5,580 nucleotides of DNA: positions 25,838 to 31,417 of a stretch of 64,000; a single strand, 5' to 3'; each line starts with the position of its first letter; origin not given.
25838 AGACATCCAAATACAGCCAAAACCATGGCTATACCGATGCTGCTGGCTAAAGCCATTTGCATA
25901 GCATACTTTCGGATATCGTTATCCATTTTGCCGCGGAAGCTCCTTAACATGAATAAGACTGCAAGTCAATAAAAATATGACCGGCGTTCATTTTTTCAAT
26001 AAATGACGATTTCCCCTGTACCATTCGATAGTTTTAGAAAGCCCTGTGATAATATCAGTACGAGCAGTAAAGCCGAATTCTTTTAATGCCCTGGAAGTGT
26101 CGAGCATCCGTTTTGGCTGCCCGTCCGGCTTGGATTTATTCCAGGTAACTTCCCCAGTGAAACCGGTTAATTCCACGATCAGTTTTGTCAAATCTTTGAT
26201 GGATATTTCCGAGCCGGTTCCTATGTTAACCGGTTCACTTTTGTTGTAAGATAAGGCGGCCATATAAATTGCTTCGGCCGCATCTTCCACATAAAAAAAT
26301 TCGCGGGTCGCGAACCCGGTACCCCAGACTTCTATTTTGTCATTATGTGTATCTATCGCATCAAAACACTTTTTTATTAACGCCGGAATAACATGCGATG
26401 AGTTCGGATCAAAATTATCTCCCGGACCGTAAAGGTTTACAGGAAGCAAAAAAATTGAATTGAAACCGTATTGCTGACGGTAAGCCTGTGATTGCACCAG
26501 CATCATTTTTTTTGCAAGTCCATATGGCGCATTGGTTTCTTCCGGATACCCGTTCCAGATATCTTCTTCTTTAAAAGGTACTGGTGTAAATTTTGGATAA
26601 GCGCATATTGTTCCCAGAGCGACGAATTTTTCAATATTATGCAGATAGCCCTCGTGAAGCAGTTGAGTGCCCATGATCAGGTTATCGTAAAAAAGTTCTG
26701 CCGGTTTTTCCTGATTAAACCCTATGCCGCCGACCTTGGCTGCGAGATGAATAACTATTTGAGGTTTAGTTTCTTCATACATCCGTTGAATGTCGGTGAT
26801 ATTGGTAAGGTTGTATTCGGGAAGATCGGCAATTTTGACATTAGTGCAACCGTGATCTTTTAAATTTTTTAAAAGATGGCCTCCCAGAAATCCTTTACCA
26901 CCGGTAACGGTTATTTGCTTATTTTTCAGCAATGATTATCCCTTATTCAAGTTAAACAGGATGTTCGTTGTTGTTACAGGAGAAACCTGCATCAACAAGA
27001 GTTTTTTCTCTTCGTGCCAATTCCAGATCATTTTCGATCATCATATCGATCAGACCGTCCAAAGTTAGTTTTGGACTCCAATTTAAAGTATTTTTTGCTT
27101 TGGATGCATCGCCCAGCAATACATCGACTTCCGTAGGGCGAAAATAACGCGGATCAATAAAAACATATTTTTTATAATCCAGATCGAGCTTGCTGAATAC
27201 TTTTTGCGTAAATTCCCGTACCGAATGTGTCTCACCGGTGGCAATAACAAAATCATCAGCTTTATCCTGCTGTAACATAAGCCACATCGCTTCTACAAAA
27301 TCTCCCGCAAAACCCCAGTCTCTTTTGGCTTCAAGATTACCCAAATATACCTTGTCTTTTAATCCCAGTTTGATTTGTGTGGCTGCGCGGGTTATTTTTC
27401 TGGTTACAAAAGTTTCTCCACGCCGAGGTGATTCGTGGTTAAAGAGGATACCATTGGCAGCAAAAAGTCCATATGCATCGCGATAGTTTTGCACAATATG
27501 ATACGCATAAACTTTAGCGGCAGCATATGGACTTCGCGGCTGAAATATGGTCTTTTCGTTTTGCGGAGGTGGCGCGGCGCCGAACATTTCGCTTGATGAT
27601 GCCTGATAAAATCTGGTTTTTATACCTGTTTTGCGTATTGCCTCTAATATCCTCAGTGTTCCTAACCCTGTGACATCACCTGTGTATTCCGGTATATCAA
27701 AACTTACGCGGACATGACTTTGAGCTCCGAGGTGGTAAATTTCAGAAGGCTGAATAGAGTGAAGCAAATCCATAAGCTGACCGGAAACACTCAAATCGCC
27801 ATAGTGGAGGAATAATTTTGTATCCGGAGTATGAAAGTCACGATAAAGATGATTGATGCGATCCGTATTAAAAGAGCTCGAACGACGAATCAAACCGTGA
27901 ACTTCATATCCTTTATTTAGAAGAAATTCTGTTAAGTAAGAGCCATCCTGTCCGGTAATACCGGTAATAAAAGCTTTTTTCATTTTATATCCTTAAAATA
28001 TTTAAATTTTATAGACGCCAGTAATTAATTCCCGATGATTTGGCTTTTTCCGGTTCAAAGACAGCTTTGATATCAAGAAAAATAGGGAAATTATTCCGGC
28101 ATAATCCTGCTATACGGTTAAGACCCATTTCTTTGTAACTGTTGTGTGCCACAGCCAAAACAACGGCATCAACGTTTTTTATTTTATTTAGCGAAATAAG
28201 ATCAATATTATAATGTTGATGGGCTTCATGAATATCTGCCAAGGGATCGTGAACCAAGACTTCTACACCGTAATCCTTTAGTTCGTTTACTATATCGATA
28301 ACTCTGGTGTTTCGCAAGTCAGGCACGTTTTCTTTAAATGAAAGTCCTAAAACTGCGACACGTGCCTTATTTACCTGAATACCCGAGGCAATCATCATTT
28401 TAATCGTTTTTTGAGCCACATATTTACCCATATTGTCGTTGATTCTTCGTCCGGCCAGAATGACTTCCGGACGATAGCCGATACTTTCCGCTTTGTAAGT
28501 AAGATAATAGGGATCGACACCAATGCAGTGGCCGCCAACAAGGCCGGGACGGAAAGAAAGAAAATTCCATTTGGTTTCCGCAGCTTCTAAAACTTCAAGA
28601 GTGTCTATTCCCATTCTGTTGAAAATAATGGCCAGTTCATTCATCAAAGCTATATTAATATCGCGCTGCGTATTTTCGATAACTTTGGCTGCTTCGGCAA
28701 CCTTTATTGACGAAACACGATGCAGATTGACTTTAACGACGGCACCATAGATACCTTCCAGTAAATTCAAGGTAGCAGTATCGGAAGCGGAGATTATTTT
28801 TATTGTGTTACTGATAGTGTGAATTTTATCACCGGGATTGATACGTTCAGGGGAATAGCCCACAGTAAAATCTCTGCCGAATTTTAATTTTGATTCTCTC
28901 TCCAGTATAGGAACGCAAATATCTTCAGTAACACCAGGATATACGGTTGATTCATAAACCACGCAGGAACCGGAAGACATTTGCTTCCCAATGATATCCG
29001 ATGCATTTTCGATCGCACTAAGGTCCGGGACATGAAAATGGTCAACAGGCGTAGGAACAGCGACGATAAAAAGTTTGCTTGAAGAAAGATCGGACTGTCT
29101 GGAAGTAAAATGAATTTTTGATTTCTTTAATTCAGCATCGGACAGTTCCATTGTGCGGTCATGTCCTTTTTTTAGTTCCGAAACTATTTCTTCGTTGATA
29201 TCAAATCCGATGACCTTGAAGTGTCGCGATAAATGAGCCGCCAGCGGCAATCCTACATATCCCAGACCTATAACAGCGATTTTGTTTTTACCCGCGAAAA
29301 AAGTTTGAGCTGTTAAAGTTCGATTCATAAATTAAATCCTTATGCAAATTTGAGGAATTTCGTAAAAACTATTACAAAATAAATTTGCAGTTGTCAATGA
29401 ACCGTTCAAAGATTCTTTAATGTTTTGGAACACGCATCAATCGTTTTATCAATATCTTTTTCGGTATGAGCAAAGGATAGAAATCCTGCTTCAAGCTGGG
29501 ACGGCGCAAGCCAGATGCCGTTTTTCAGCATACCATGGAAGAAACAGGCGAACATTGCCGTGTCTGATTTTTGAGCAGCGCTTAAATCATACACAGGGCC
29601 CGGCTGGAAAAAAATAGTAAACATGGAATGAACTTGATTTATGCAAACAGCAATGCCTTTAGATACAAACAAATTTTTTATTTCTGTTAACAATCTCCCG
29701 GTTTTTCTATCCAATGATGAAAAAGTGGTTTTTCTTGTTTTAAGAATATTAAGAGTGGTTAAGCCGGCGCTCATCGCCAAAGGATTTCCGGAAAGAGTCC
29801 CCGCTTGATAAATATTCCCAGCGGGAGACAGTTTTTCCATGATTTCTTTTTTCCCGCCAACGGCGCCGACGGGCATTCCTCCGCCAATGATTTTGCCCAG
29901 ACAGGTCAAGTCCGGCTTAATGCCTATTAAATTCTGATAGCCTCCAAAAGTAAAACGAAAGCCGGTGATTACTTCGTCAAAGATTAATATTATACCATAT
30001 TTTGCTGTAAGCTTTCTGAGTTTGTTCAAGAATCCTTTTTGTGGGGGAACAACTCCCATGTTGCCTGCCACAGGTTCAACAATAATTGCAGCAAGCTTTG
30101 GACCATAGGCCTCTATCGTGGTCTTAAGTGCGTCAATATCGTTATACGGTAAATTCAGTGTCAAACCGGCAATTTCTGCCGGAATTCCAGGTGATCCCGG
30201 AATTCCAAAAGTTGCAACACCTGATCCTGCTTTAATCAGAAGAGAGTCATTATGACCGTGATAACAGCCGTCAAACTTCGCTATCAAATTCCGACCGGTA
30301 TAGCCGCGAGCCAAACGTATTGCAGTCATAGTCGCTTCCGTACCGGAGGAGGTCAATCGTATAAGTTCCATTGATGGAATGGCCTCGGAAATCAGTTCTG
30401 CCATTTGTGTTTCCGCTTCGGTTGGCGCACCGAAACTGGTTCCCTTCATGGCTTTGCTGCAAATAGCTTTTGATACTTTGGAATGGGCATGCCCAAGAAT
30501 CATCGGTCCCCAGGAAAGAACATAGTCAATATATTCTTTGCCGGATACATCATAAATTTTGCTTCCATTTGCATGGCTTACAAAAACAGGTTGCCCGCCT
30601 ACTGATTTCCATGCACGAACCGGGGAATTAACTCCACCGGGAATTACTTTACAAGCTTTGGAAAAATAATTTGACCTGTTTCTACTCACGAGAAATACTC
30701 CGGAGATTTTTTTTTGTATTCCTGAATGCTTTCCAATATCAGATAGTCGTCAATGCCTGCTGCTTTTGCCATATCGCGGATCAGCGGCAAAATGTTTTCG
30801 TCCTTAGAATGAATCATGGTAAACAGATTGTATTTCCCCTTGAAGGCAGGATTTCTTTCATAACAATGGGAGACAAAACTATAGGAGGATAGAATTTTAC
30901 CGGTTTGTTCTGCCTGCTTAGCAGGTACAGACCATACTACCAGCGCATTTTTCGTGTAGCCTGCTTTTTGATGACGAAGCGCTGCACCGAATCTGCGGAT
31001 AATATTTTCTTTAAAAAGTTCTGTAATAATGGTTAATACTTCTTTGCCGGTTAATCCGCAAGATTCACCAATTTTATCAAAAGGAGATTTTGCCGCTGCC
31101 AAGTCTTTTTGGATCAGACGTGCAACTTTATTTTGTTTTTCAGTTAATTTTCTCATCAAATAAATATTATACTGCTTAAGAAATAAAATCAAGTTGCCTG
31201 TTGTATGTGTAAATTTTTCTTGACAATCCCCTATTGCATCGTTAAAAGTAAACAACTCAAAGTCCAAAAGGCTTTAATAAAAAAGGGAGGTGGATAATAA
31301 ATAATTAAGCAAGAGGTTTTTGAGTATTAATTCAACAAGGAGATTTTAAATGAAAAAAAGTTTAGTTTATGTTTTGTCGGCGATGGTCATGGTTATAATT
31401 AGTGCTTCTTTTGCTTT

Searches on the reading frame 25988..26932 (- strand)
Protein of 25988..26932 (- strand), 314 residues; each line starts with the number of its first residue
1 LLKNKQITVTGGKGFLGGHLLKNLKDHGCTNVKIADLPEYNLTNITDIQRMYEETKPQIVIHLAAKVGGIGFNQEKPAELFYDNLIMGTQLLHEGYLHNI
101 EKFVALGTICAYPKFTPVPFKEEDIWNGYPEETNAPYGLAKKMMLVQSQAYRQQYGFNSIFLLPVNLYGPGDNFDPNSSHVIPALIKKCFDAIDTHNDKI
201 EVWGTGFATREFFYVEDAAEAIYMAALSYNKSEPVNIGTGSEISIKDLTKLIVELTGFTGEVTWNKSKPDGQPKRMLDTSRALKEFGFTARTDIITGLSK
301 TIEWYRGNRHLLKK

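Call 42: search_protein_families(library=pfam, proteins=[window:25988-26932:-], max_evalue=0.000001)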
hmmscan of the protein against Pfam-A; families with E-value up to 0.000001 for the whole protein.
window:25988-26932:- (314 aa): 2 families
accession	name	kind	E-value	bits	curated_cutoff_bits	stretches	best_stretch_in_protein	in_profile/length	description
PF01370.27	Epimerase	-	2.7e-51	174.7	20.9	1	7-238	1-240/240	NAD dependent epimerase/dehydratase family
PF16363.11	GDP_Man_Dehyd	-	7.5e-22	78.7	27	1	39-275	58-306/332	GDP-mannose 4,6 dehydratase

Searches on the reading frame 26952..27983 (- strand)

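Call 42: search_protein_families(library=pfam, proteins=[window:26952-27983:-], max_evalue=0.000001)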
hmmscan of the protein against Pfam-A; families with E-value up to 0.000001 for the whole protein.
window:26952-27983:- (343 aa): 2 families
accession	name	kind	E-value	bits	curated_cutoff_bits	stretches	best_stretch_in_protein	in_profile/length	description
PF16363.11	GDP_Man_Dehyd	-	2.2e-136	455.1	27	1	5-315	1-332/332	GDP-mannose 4,6 dehydratase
PF01370.27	Epimerase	-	7.8e-72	242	20.9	1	5-248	2-240/240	NAD dependent epimerase/dehydratase family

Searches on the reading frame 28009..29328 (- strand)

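Call 43: search_protein_families(library=pfam, proteins=[window:28009-29328:-], max_evalue=0.000001)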
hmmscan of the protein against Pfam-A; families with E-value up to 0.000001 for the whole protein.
window:28009-29328:- (439 aa): 3 families
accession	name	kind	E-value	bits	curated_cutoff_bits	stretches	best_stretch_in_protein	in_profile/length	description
PF03721.20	UDPG_MGDP_dh_N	-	1.2e-34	119.9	27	1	16-181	2-174/187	UDP-glucose/GDP-mannose dehydrogenase family, NAD binding domain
PF00984.24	UDPG_MGDP_dh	-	3.5e-25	88.4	25.4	1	210-298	2-93/94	UDP-glucose/GDP-mannose dehydrogenase family, central domain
PF03720.21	UDPG_MGDP_dh_C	-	1.6e-23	83.5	30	1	325-425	1-102/103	UDP-glucose/GDP-mannose dehydrogenase family, UDP binding domain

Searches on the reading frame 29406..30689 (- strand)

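Call 43: search_protein_families(library=pfam, proteins=[window:29406-30689:-], max_evalue=0.000001)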
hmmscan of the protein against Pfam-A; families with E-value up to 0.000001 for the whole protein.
window:29406-30689:- (427 aa): 1 family
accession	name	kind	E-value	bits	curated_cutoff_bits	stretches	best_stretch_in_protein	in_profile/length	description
PF00202.27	Aminotran_3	-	2.1e-68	231.3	30.5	1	34-337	10-326/403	Aminotransferase class-III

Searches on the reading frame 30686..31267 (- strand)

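Call 43: search_protein_families(library=pfam, proteins=[window:30686-31267:-], max_evalue=0.000001)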
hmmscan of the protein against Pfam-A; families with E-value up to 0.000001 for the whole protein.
window:30686-31267:- (193 aa): 2 families
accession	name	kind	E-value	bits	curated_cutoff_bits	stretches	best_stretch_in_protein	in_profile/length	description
PF17805.7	AsnC_trans_reg2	-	1.2e-25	89.9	27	1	101-185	1-86/86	AsnC-like ligand binding domain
PF22451.2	NirdL-like_HTH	-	9.6e-10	38.3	27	1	47-91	3-47/47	Siroheme decarboxylase NirDL-like HTH domain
